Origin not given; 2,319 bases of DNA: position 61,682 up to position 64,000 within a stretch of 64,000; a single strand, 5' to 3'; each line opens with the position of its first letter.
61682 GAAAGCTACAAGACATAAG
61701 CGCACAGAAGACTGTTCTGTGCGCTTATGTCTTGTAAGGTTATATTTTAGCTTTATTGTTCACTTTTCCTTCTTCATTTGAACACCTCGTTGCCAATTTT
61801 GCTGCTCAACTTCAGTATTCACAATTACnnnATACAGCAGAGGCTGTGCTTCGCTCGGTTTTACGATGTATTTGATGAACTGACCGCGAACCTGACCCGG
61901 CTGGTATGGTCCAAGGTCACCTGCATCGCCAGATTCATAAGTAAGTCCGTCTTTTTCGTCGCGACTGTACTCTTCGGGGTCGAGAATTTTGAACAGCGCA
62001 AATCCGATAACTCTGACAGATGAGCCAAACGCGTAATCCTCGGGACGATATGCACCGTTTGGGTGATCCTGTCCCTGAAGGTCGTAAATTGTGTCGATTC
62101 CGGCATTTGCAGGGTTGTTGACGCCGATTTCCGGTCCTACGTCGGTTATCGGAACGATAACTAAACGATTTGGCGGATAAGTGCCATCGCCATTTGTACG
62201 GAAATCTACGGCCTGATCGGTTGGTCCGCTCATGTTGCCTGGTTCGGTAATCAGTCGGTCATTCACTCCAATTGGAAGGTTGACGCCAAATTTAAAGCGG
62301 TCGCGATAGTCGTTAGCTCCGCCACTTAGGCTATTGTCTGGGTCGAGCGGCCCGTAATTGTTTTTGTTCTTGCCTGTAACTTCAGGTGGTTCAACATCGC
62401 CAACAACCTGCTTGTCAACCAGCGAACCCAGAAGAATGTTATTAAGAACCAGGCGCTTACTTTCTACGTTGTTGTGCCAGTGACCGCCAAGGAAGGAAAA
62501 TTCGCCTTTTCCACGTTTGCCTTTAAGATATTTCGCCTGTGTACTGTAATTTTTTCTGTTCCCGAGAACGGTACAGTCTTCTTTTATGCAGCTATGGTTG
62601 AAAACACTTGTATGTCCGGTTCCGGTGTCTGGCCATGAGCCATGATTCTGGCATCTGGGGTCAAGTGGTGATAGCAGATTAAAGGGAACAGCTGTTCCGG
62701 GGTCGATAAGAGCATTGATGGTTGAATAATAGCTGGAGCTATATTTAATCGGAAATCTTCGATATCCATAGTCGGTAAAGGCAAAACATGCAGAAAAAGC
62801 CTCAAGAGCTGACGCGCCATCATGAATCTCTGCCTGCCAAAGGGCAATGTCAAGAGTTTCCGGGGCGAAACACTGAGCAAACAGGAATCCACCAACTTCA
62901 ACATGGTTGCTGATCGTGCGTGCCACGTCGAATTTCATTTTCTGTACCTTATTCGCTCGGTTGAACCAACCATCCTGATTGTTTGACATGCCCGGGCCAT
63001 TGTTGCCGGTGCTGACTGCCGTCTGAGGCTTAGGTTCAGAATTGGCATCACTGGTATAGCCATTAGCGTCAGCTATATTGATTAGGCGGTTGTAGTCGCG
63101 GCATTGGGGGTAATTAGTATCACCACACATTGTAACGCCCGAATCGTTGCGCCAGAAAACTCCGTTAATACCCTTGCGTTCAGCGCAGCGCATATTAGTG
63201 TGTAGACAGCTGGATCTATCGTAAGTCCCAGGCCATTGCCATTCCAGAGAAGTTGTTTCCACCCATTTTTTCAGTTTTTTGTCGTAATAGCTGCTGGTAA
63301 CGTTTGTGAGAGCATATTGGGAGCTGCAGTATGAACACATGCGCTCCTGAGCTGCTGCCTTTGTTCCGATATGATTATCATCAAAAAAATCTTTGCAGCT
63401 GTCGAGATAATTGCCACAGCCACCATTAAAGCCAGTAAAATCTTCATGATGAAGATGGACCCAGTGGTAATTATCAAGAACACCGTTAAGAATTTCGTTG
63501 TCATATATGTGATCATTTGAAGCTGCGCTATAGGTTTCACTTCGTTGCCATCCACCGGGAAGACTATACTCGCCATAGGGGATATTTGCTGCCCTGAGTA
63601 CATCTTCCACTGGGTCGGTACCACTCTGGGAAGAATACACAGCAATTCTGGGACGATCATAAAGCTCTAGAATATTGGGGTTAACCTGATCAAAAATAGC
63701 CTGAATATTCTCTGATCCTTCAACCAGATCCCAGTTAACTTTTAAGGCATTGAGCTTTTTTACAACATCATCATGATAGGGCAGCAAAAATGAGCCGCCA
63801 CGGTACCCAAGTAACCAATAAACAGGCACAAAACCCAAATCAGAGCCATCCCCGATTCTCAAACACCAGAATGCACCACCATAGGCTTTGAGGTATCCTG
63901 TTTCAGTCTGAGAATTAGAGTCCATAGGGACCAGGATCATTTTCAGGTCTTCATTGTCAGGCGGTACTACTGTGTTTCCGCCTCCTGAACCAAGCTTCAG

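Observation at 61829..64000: TadG-like pilus protein with an enzyme-like domain inserted in its Tad domain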

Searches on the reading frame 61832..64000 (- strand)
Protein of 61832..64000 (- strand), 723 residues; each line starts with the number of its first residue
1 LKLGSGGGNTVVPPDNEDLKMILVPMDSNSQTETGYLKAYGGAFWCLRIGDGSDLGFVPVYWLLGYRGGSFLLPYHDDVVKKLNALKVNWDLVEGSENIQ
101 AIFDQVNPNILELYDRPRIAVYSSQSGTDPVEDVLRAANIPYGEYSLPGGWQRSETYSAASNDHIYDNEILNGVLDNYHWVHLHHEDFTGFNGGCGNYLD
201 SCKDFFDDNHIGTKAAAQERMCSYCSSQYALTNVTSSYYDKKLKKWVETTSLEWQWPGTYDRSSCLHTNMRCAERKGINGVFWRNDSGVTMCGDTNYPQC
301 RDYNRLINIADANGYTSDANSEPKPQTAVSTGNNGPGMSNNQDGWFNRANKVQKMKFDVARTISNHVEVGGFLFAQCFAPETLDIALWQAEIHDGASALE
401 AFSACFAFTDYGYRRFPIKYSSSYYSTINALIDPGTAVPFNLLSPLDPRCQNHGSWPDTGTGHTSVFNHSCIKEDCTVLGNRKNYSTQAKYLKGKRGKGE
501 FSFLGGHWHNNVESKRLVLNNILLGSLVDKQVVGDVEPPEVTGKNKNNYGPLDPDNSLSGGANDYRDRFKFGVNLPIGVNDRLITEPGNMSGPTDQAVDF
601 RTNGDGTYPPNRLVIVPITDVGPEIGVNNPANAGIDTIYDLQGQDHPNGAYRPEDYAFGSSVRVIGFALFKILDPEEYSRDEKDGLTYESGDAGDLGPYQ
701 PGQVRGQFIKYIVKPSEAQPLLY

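Call 3: search_protein_families(library=pfam, proteins=[window:61832-64000:-], max_evalue=1)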
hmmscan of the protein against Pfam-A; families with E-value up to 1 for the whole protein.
window:61832-64000:- (723 aa): 0 families

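Call 4: search_protein_families(library=ncbifam, proteins=[window:61832-64000:-], max_evalue=1)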
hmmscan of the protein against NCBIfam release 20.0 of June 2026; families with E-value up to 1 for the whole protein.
window:61832-64000:- (723 aa): 0 families

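Call 5: find_homologous_proteins(query=window:61832-64000:-, max_evalue=0.001)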
Query window:61832-64000:- (723 aa): 5791 proteins with E <= 0.001 among 8000 candidates; the best 120 are listed.
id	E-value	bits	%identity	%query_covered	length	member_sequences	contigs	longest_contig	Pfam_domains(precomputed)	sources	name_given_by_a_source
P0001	0.0e+0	1727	100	100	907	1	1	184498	PF13400.12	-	-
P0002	0.0e+0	1293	75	100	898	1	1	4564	-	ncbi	-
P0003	0.0e+0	1265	74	100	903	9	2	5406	-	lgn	-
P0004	0.0e+0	1263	73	100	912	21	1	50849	-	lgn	-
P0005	0.0e+0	1258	73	100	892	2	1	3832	-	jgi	jgi:hypothetical protein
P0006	0.0e+0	1236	72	100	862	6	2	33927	-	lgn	-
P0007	0.0e+0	1181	69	100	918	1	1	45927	-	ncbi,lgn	-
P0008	0.0e+0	1144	69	99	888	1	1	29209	PF13400.12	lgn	-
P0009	0.0e+0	1142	67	100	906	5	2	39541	-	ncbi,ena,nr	ncbi:MAG TPA: Tad domain-containing protein [Candidatus Rifleibacterium sp.]|nr:Tad domain-containin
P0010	0.0e+0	1120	65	100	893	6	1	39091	-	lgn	-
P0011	0.0e+0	1110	66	99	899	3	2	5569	PF13400.12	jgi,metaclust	metaclust:\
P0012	1.8e-294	997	61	99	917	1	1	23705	PF13400.12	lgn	-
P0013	2.3e-284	964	59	99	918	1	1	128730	PF13400.12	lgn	-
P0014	8.0e-282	955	64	89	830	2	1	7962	PF13400.12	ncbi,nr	ncbi:MAG: pilus assembly protein TadG-related protein, partial [Candidatus Riflebacteria bacterium]|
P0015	2.1e-258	878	57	99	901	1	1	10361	-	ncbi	-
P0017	1.7e-256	872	56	99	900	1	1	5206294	PF13400.12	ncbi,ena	-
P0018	1.8e-256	871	57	97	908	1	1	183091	PF13400.12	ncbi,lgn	ncbi:MAG: hypothetical protein Kow0029_08290 [Candidatus Rifleibacteriota bacterium]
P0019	9.7e-256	869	54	99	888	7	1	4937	PF13400.12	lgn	-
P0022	1.3e-251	855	55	97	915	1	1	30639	PF13400.12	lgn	-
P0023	7.9e-249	846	54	99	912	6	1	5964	PF13400.12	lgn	-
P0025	1.3e-247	842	55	100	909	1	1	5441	PF13400.12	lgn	-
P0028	3.2e-245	834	54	99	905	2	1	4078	PF13400.12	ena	-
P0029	1.1e-237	809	53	99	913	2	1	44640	PF13400.12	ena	-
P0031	1.3e-236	806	54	99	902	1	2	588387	PF13400.12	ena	-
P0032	2.5e-235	801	53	99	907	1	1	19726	PF13400.12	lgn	-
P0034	1.8e-220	752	51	99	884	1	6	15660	PF13400.12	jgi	jgi:hypothetical protein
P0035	1.1e-218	747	49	100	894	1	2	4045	PF13400.12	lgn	-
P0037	2.6e-202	692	47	97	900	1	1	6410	PF13400.12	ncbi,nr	ncbi:Tad domain-containing protein [bacterium]|nr:Tad domain-containing protein [bacterium]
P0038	2.0e-200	686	48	99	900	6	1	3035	PF13400.12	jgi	jgi:hypothetical protein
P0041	9.2e-187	641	46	99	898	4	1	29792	PF13400.12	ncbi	ncbi:MAG: pilus assembly protein TadG-related protein [Candidatus Rifleibacteriota bacterium]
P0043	3.7e-182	626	45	63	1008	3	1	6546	PF13400.12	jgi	-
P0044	3.0e-176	606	46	70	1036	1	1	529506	-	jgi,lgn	jgi:hypothetical protein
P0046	6.8e-175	602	43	72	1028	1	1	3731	PF13400.12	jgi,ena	-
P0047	3.8e-174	599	44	64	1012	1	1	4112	PF13400.12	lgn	-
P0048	4.8e-174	599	45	99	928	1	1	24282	PF13400.12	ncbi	-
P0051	8.7e-164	565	42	64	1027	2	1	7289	PF13400.12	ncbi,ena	-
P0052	1.2e-163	565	44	64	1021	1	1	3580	PF13400.12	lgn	-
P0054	1.3e-156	541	41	99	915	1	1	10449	PF13400.12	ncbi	-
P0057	8.3e-148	512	40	99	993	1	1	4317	PF13400.12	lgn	-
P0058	2.1e-145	504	40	72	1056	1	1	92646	PF13400.12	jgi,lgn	jgi:Flp pilus assembly protein TadG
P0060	4.4e-139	483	41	98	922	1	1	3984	PF13400.12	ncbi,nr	ncbi:MAG: Tad domain-containing protein [Candidatus Riflebacteria bacterium]|nr:Tad domain-containin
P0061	1.5e-137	478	40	99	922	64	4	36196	PF13400.12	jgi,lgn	jgi:hypothetical protein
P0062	7.0e-120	420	36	64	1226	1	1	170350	PF13400.12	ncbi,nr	ncbi:MAG: Tad domain-containing protein [Candidatus Riflebacteria bacterium]|nr:Tad domain-containin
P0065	2.1e-102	362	34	95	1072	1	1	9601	PF13400.12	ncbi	-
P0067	6.1e-99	350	31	63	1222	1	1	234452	PF13400.12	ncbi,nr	ncbi:MAG: hypothetical protein HQM08_05470 [Candidatus Riflebacteria bacterium]|nr:hypothetical prot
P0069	3.3e-95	338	34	99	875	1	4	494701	-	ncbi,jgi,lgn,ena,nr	ncbi:MAG: hypothetical protein CVV41_05085 [Candidatus Riflebacteria bacterium HGW-Riflebacteria-1]|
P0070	3.4e-94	335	34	71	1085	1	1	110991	-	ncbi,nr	ncbi:MAG: hypothetical protein HQM09_05245 [Candidatus Riflebacteria bacterium]|nr:hypothetical prot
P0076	1.2e-34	138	36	27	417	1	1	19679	-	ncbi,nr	ncbi:MAG: asparagine synthetase B [Bacteroidales bacterium]|nr:asparagine synthetase B [Bacteroidale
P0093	2.4e-33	134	40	23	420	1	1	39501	-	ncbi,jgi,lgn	-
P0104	6.1e-33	132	38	23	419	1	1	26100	-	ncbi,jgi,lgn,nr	ncbi:MAG: asparagine synthetase B [Bacteroidales bacterium]|jgi:hypothetical protein|nr:asparagine s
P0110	1.1e-32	131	36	23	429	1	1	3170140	-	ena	-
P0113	1.2e-32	131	36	24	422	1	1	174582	-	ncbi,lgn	-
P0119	1.8e-32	131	38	24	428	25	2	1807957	-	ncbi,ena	-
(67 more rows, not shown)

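Call 6: search_solved_structures(query=window:61832-64000:-, max_evalue=10)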
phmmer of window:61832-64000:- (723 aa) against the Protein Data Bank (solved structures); distinct sequences matched with E-value up to 10: 0.

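Call 8: find_encoding_contigs(protein=P0001, flank=10000, max_places=3)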
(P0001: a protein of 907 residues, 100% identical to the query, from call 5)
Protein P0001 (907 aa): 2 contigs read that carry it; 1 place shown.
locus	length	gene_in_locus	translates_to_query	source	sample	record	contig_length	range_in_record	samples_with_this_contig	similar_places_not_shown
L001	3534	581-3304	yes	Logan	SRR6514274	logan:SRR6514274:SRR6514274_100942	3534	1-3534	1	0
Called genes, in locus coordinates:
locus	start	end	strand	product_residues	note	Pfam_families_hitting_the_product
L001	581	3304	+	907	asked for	PF13400:Tad (weak)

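Call 9: search_protein_families(library=pfam, proteins=[P0001, P0076, P0062, P0044], max_evalue=1)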
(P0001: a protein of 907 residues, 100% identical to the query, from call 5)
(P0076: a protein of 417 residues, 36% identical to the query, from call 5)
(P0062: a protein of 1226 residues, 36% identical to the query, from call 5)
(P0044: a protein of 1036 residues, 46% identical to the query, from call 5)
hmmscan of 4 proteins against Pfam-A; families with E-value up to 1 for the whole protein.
P0001 (907 aa): 1 family
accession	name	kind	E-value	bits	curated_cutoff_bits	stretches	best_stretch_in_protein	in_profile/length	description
PF13400.11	Tad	-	1e-05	26.2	22.3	1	15-55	1-40/47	Putative Flp pilus-assembly TadE/G-like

P0076 (417 aa): 1 family
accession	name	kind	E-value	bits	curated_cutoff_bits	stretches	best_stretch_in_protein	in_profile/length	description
PF21104.3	Glyco_hydro_78_N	-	0.12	12.3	27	1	121-157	60-95/142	Glycosyl hydrolase family 78 alpha-rhamnosidase N-terminal domain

P0062 (1226 aa): 2 families
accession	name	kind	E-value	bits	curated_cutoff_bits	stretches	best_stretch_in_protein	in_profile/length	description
PF13400.11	Tad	-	7.2e-06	26.7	22.3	1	12-55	1-44/47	Putative Flp pilus-assembly TadE/G-like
PF04137.20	ERO1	-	0.062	12.9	27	1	452-523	88-159/354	Endoplasmic Reticulum Oxidoreductin 1 (ERO1)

P0044 (1036 aa): 3 families
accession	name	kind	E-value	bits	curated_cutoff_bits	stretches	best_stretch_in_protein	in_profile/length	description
PF13400.11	Tad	-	4.5e-05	24.1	22.3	1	17-55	1-38/47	Putative Flp pilus-assembly TadE/G-like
PF07811.17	TadE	-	0.054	14.1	22.9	1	19-57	3-41/43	TadE-like protein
PF23475.1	zf-Tbcl_FmdE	-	0.096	12.6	23.2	0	470-484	3-17/35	FmdE treble clef zinc finger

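Call 10: find_encoding_contigs(protein=P0017, flank=10000, max_places=2)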
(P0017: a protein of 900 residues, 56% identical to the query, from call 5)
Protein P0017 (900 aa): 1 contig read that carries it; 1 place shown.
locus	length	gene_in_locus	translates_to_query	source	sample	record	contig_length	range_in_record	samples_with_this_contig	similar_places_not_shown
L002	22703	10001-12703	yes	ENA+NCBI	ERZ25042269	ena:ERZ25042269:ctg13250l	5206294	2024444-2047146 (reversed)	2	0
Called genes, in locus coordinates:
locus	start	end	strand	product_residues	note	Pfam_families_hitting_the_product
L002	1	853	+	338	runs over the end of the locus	PF16976:RcpC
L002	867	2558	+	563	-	PF13629:T2SS-T3SS_pil_N (weak), PF04972:BON (weak), PF00263:Secretin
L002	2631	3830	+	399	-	PF00072:Response_reg, PF00142:Fer4_NifH (faint), PF02374:ArsA_ATPase (weak), PF06564:CBP_BcsQ (faint), PF10609:ParA, PF13614:AAA_31, PF01656:CbiA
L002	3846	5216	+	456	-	PF00437:T2SSE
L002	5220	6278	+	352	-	PF00482:T2SSF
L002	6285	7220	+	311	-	PF00482:T2SSF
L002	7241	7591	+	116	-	PF02643:DUF192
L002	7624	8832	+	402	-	PF13715:CarbopepD_reg_2 (faint), PF17210:SdrD_B (faint), PF17802:SpaA (faint), PF22904:NOMO1-like_2nd (weak), PF09430:EMC7_beta-sandw (faint), PF13620:CarboxypepD_reg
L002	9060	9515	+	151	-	PF07811:TadE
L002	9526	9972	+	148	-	PF07811:TadE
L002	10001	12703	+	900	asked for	PF13400:Tad (weak)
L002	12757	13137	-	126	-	PF01042:Ribonuc_L-PSP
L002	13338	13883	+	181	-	-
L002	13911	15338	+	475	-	PF14559:TPR_19 (weak), PF25062:ARM_TT21_N (weak), PF23914:TPR_CcmH_CycH (weak), PF13424:TPR_12, PF13432:TPR_16 (weak), PF23914:TPR_CcmH_CycH, PF14559:TPR_19, PF13424:TPR_12, +22 more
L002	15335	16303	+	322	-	-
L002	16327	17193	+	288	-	PF01678:DAP_epimerase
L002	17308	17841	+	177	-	PF01871:AMMECR1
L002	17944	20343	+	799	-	-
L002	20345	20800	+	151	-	-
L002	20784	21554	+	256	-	-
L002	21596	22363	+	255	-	-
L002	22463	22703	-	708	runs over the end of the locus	PF01138:RNase_PH, PF03725:RNase_PH_C, PF03726:PNPase (weak), PF01138:RNase_PH, PF00013:KH_1, PF00575:S1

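Call 11: find_encoding_contigs(protein=P0004, flank=10000, max_places=2)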
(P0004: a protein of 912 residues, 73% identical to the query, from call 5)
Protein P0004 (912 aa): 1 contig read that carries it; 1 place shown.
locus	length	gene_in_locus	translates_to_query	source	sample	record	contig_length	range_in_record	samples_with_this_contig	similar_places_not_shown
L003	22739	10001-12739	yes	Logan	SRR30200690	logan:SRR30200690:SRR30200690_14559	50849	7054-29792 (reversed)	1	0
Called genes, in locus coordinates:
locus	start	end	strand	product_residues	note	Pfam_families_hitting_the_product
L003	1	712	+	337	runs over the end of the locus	PF00482:T2SSF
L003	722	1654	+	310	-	PF00482:T2SSF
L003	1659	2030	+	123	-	PF02643:DUF192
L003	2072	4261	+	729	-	PF13620:CarboxypepD_reg (faint), PF17210:SdrD_B (faint), PF17802:SpaA (faint), PF22904:NOMO1-like_2nd (faint)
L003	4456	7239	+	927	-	-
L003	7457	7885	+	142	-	PF07811:TadE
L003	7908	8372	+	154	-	PF07811:TadE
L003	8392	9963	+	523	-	-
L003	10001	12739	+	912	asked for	-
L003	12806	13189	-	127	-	PF01042:Ribonuc_L-PSP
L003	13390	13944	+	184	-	-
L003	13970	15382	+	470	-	-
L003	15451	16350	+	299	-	-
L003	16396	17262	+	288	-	PF01678:DAP_epimerase, PF26317:CntK_N (faint), PF01678:DAP_epimerase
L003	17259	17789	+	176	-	PF01871:AMMECR1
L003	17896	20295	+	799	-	-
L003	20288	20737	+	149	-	-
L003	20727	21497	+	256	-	PF07963:N_methyl (weak)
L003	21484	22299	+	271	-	-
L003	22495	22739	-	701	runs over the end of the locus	PF01138:RNase_PH, PF03725:RNase_PH_C, PF03726:PNPase (weak), PF01138:RNase_PH, PF00013:KH_1, PF00575:S1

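Call 19: find_encoding_contigs(protein=P0119, flank=8000, max_places=3)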
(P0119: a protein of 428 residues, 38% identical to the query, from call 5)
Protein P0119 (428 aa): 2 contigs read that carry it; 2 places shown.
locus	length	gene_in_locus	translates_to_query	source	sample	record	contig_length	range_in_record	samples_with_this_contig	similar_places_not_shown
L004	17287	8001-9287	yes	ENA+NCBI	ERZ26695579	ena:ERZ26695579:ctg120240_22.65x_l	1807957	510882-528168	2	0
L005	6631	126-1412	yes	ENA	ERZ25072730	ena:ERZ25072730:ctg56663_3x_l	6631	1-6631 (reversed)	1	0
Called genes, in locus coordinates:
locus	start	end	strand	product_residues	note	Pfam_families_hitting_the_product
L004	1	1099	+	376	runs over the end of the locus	PF01702:TGT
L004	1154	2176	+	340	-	PF03739:LptF_LptG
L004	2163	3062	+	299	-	PF00892:EamA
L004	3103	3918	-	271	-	PF00288:GHMP_kinases_N, PF08544:GHMP_kinases_C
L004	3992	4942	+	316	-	PF03255:ACCA, PF01039:Carboxyl_trans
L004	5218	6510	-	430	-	PF15418:DUF4625 (faint), PF17957:Big_7 (faint)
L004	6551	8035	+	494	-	PF00772:DnaB, PF13481:AAA_25, PF03796:DnaB_C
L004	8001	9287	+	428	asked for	-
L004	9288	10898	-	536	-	PF01336:tRNA_anti-codon, PF00152:tRNA-synt_2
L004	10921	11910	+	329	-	PF10432:bact-PGI_C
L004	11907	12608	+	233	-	PF21948:LplA-B_cat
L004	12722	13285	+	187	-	-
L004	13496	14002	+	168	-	PF04542:Sigma70_r2, PF07638:Sigma70_ECF, PF22029:PhyR_sigma2 (weak), PF08281:Sigma70_r4_2, PF04545:Sigma70_r4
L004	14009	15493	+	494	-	PF00070:Pyr_redox (faint), PF00890:FAD_binding_2 (weak), PF01134:GIDA (faint), PF01266:DAO (weak), PF01593:Amino_oxidase, PF03486:HI0933_like (faint), PF07992:Pyr_redox_2 (faint), PF13450:NAD_binding_8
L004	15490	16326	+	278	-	PF00494:SQS_PSY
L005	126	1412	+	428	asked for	-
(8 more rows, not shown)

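Call 20: find_encoding_contigs(protein=P0110, flank=8000, max_places=2)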
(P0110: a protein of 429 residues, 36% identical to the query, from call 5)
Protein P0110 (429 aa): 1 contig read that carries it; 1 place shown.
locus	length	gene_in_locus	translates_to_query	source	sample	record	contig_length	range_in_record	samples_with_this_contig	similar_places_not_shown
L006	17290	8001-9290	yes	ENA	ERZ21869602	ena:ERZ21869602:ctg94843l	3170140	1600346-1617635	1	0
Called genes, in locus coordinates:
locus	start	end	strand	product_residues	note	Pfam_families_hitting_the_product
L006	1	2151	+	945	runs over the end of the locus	PF00112:Peptidase_C1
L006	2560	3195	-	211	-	PF01810:LysE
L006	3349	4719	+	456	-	PF00149:Metallophos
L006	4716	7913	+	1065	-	PF13175:AAA_15, PF13514:AAA_27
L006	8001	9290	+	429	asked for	-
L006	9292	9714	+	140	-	-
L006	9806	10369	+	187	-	PF01558:POR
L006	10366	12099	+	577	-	PF00291:PALP (faint), PF14691:Fer4_20, PF07992:Pyr_redox_2, PF01266:DAO, PF13450:NAD_binding_8, PF13738:Pyr_redox_3 (weak), PF00070:Pyr_redox (weak), PF00037:Fer4 (weak), +4 more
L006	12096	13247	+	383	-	PF01855:POR_N, PF02780:Transketolase_C (weak), PF17147:PFOR_II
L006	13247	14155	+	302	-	PF02775:TPP_enzyme_C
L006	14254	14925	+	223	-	-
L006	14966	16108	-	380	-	PF02350:Epimerase_2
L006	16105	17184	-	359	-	PF00953:Glycos_transf_4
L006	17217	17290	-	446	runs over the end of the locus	PF00009:GTP_EFTU, PF01926:MMR_HSR1, PF02421:FeoB_N, PF00009:GTP_EFTU, PF01926:MMR_HSR1, PF02421:FeoB_N, PF04548:AIG1 (weak), PF14714:KH_dom-like, +5 more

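Call 29: find_related_loci(query=P0001, collection=genome_contigs, flank=10000)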
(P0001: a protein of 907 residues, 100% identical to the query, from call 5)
Query P0001 (907 aa) in genome_contigs; peptide patterns used: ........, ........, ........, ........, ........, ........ (x = any residue, [..] = any of these).
54 stretches matched a pattern; 1 encode a relative of the query (tblastn E <= 1e-3); 1 distinct loci.
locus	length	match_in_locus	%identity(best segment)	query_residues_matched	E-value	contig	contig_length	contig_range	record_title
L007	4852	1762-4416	61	15-904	0e+0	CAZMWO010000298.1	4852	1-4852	MAG TPA_asm: uncultured bacterium isolate SRP192927_co6_749 genome assembly, contig: NODE_49306_length_4852_cov_3.298520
